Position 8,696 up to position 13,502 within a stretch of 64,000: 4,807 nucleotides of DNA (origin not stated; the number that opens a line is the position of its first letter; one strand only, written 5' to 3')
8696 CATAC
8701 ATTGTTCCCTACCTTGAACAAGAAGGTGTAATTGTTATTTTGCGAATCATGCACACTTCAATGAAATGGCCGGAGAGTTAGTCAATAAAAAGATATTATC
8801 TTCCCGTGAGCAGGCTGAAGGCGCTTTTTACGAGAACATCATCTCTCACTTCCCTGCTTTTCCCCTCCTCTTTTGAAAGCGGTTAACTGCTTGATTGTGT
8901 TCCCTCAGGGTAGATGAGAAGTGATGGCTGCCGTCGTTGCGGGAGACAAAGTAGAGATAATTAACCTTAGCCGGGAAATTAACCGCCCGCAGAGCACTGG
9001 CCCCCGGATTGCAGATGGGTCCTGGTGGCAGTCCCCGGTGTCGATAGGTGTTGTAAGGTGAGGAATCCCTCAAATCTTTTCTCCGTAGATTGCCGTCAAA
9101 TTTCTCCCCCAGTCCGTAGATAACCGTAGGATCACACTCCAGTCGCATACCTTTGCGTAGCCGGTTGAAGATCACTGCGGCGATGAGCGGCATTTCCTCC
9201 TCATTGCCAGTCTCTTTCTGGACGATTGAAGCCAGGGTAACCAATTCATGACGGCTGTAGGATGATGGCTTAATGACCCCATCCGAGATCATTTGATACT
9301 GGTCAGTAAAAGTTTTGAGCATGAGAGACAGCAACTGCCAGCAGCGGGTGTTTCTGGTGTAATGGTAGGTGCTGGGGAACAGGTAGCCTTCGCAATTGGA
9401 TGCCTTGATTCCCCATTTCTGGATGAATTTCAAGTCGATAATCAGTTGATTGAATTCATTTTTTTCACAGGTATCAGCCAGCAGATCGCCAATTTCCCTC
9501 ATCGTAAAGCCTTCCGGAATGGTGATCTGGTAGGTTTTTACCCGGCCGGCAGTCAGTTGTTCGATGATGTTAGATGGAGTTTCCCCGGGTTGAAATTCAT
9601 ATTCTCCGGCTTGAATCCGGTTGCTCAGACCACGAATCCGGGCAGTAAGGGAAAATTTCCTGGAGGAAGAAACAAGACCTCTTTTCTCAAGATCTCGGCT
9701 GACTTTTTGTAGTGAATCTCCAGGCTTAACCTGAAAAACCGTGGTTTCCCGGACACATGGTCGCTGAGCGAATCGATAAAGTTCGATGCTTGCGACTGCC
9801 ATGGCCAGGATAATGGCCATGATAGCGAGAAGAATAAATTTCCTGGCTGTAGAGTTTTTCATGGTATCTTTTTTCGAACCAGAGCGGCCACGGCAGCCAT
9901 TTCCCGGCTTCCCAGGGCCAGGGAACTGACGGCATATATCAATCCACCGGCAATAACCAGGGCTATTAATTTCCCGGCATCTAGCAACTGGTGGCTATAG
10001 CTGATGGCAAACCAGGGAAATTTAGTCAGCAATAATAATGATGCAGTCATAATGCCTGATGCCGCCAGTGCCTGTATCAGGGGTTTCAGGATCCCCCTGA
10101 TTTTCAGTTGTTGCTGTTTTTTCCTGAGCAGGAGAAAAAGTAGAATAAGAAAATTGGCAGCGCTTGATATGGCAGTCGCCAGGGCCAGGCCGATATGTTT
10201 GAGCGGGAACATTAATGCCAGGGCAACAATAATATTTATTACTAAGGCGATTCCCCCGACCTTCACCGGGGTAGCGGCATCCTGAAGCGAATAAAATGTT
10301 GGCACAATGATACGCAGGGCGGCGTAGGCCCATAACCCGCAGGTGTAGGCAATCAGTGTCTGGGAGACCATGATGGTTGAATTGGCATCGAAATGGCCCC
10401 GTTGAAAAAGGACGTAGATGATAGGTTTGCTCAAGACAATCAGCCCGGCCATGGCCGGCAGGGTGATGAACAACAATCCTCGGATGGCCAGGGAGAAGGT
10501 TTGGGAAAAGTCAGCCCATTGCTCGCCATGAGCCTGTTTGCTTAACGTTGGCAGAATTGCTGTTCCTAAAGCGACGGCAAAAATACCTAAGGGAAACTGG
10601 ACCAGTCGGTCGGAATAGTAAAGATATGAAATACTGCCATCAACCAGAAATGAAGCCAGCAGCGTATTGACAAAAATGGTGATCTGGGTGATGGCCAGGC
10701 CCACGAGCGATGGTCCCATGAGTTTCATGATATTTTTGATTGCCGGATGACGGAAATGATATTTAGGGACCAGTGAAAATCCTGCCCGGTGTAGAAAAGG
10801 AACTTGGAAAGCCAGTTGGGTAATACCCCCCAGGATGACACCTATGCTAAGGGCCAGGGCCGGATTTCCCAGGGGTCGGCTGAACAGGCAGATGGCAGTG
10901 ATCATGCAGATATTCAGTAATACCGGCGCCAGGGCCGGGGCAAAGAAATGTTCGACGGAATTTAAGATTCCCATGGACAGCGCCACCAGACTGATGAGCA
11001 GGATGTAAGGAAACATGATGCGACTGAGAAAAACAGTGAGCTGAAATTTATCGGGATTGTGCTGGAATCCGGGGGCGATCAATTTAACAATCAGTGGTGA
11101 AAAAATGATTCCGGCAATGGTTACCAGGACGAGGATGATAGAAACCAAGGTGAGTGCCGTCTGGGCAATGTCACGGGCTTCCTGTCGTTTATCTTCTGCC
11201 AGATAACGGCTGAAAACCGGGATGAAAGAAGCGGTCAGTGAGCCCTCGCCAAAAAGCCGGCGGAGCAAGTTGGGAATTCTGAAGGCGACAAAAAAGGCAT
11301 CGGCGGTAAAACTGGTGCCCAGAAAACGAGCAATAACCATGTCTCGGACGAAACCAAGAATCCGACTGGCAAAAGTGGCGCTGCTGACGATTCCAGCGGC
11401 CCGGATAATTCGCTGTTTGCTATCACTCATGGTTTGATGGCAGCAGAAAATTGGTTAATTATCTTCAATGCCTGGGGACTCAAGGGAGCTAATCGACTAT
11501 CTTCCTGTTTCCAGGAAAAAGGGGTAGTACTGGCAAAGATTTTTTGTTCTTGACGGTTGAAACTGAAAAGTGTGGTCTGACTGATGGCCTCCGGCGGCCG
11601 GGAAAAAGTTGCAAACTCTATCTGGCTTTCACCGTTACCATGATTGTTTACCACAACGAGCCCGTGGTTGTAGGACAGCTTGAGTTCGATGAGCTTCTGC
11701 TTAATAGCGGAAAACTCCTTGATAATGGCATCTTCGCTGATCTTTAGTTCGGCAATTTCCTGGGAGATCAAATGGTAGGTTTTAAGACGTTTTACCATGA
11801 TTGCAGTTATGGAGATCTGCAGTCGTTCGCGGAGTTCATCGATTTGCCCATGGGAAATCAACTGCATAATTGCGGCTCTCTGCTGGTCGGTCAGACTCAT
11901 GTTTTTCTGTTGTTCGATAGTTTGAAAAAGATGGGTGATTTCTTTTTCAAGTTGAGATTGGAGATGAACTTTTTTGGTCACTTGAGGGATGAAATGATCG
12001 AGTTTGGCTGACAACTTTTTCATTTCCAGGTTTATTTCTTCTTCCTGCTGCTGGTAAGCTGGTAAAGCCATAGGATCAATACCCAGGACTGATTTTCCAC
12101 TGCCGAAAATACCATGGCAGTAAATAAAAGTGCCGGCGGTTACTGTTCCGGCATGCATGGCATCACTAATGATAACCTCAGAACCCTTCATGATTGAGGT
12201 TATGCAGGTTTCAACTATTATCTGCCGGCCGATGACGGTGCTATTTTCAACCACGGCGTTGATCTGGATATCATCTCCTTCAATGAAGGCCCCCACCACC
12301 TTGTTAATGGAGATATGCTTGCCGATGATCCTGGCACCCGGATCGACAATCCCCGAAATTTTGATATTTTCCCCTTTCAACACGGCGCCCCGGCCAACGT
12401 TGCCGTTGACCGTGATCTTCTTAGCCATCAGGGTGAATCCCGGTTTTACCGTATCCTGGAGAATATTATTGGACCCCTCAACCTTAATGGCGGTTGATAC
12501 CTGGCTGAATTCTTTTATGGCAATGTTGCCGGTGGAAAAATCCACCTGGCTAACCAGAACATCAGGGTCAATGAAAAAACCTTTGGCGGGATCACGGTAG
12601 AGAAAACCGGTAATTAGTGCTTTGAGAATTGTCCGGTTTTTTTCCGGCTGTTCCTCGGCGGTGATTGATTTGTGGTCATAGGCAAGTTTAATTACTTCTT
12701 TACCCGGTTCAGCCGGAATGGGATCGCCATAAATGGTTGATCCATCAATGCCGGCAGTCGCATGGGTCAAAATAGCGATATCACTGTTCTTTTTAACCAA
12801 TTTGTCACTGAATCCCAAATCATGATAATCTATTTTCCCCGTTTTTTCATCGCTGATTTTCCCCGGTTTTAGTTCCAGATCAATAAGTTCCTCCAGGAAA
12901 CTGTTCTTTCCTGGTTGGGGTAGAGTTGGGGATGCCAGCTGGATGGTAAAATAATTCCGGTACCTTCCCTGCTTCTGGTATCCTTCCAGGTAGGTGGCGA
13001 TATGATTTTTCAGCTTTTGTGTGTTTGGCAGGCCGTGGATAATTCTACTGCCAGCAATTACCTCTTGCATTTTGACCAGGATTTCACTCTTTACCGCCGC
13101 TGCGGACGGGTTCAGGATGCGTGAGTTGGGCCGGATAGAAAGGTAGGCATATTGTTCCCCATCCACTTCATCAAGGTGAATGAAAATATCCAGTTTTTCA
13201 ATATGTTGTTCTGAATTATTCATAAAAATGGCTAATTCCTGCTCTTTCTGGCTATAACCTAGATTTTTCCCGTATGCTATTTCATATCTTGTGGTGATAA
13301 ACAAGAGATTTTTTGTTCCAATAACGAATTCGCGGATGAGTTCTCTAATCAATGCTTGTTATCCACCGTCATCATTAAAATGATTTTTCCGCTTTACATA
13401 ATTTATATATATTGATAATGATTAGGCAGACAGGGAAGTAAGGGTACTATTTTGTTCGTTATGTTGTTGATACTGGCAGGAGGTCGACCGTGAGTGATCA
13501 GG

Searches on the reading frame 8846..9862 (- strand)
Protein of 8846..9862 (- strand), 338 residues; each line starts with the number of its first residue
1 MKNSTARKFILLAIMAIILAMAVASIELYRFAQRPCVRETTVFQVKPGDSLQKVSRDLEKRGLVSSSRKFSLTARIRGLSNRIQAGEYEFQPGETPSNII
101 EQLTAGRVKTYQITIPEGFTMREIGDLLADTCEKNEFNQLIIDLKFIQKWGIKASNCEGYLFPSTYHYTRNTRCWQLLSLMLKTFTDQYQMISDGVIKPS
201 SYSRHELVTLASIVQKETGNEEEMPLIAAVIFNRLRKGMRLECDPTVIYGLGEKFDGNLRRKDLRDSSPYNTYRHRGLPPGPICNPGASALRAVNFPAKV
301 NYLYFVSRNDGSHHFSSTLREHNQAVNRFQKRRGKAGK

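Call 34: search_protein_families(library=pfam, proteins=[window:8846-9862:-], max_evalue=0.0001)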
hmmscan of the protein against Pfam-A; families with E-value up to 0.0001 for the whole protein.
window:8846-9862:- (338 aa): 1 family
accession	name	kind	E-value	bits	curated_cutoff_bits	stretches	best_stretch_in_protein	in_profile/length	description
PF02618.21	YceG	-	2.5e-91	306.4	32.4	1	43-328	1-275/275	YceG-like family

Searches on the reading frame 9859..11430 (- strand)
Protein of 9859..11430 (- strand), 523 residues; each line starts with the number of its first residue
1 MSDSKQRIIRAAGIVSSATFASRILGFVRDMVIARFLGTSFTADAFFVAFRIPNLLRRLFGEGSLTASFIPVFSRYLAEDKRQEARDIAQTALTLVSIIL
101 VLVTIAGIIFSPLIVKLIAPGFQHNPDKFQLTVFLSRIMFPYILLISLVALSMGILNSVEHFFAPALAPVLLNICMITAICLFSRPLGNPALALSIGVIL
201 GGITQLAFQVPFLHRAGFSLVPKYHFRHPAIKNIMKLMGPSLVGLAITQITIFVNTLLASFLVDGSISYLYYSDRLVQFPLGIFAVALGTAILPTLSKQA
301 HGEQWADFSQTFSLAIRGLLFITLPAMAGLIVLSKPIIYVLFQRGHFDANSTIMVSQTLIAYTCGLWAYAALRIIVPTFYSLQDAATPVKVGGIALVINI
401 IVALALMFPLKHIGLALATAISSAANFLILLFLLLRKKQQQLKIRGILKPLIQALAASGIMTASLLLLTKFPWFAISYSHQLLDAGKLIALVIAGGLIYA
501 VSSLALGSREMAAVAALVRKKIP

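Call 34: search_protein_families(library=pfam, proteins=[window:9859-11430:-], max_evalue=0.0001)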
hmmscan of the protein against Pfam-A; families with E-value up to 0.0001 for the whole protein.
window:9859-11430:- (523 aa): 1 family
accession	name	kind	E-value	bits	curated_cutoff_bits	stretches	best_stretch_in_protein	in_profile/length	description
PF03023.19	MurJ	-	3e-132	441.9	27.4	1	33-478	1-445/451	Lipid II flippase MurJ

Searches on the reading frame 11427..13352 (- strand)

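Call 34: search_protein_families(library=pfam, proteins=[window:11427-13352:-], max_evalue=0.0001)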
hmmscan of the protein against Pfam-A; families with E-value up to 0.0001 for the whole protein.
window:11427-13352:- (641 aa): 1 family
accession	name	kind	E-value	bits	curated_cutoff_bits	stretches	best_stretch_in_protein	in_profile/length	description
PF20250.3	FapA_N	-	3.9e-14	52.8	27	1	129-250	58-172/178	Flagellar Assembly Protein A N-terminal region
